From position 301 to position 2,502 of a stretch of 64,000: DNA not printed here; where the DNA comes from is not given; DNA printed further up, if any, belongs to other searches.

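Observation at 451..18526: T2SS/T4P-like secretion operon that carries its own glycosylation genes and a sequon-rich secreted protein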

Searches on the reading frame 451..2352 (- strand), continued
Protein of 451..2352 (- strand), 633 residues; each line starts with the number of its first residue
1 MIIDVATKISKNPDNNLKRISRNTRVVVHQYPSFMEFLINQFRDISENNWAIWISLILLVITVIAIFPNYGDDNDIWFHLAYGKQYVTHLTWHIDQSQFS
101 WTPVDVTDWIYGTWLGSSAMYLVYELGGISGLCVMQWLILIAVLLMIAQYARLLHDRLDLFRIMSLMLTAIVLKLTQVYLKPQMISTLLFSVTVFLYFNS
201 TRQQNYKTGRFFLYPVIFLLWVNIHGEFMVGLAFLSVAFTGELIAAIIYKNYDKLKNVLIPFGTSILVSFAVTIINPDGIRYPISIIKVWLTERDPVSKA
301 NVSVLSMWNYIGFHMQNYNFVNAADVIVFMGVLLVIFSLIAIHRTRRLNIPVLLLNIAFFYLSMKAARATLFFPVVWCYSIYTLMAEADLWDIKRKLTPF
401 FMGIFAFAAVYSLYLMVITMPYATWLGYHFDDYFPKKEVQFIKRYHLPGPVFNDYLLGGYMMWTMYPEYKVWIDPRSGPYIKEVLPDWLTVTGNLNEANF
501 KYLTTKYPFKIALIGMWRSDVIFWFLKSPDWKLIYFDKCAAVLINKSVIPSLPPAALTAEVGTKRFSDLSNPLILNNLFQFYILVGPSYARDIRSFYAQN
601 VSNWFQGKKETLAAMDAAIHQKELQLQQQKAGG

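Call 45: search_protein_families(library=pfam, proteins=[L036:4812-5939:+, L036:5972-7465:+, L036:7501-8685:+, L036:8774-9928:+, L036:12034-12771:+, L036:15165-17030:-, L036:17246-18604:-, L017:11782-14844:+, L015:7535-8776:-, L015:11973-13601:-], max_evalue=0.001)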
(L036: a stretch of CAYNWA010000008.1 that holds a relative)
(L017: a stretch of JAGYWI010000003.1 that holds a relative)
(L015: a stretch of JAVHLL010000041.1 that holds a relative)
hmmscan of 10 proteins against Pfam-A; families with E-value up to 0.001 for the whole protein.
L036:4812-5939:+ (375 aa): 2 families
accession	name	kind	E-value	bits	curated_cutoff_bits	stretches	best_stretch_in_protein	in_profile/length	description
PF04055.27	Radical_SAM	-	2.9e-16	60.5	29.5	1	40-185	4-154/166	Radical SAM superfamily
PF13186.11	SPASM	-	3.8e-05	24.3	21.5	1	295-343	16-66/67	Iron-sulfur cluster-binding domain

L036:5972-7465:+ (497 aa): 2 families
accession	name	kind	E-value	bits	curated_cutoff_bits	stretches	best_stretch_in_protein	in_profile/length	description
PF00171.27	Aldedh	-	3.5e-143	477.9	23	1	25-489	2-460/461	Aldehyde dehydrogenase family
PF05893.19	LuxC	-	6.2e-05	22.5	21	1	150-338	85-278/401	Acyl-CoA reductase (LuxC)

L036:7501-8685:+ (394 aa): 7 families
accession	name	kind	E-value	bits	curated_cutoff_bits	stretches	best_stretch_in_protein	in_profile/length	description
PF01071.24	GARS_A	-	1.2e-11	45.3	27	1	107-201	3-102/194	Phosphoribosylglycinamide synthetase, ATP-grasp (A) domain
PF02786.22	CPSase_L_D2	-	1.5e-09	38.1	19.8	1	113-302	8-204/211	Carbamoyl-phosphate synthase L chain, ATP binding domain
PF02655.19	ATP-grasp_3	-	3.5e-07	30.9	23.2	1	137-277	27-158/160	ATP-grasp domain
PF13535.11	ATP-grasp_4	-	2.8e-06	27.5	27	1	141-276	2-153/160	ATP-grasp domain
PF07478.18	Dala_Dala_lig_C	-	0.0003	20.8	24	1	138-192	33-85/204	D-ala D-ala ligase C-terminus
PF15632.11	ATPgrasp_Ter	-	0.00037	20.7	29.1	1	235-312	46-119/131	ATP-grasp in the biosynthetic pathway with Ter operon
PF02222.28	ATP-grasp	-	0.00093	19.3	27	0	118-191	7-79/179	ATP-grasp domain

L036:8774-9928:+ (384 aa): 3 families
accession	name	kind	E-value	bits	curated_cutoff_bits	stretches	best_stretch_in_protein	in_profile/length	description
PF01041.23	DegT_DnrJ_EryC1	-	8.1e-87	292.2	19.8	1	29-377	15-359/360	DegT/DnrJ/EryC1/StrS aminotransferase family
PF00155.27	Aminotran_1_2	-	3.4e-06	26.9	19.7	1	55-160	68-186/361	Aminotransferase class I and II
PF00266.25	Aminotran_5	-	0.00071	19.1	21.5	0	54-166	62-182/371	Aminotransferase class-V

L036:12034-12771:+ (245 aa): 3 families
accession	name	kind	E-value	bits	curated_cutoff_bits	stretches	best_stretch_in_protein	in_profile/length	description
PF00583.31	Acetyltransf_1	-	8.2e-11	42.6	20.7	1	133-231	16-116/116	Acetyltransferase (GNAT) family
PF13302.13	Acetyltransf_3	-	1.8e-10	42.1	25.4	1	96-232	5-138/138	Acetyltransferase (GNAT) domain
PF13508.13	Acetyltransf_7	-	1.7e-05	25.5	27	1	149-232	2-83/84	Acetyltransferase (GNAT) domain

L036:15165-17030:- (621 aa): 1 family
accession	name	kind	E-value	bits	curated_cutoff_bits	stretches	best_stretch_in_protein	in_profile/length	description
PF03349.22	Toluene_X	-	4.2e-45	154.4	29.7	1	69-531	22-395/421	Outer membrane protein transport protein (OMPP1/FadL/TodX)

L036:17246-18604:- (452 aa): 2 families
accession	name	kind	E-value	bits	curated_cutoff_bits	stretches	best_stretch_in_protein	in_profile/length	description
PF13557.12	Phenol_MetA_deg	-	5.2e-08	33.7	22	1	204-441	25-233/242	Putative MetA-pathway of phenol degradation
PF01389.23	OmpA_membrane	-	0.00092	19.5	21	0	364-439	36-107/180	OmpA-like transmembrane domain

L017:11782-14844:+ (1020 aa): 0 families

L015:7535-8776:- (413 aa): 0 families

L015:11973-13601:- (542 aa): 0 families

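Call 78: list_cluster_members(proteins=[P0001, window:451-2352:-, window:4214-6016:-, window:6013-8220:-])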
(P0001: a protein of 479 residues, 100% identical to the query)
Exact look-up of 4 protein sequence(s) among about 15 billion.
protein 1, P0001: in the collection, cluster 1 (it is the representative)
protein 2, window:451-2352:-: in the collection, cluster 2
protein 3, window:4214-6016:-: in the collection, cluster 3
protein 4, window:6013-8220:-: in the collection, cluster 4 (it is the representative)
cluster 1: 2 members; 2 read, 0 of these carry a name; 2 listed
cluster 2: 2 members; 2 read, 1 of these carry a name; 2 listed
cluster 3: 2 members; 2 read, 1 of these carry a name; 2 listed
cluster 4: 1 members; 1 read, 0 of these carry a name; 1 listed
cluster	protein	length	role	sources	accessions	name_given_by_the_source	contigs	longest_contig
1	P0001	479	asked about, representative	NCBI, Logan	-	-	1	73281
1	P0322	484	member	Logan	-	-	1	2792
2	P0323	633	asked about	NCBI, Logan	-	-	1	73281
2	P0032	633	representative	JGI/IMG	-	hypothetical protein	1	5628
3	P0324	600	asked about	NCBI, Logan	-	-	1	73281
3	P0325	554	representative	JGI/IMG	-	O-antigen ligase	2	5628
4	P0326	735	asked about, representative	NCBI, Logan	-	-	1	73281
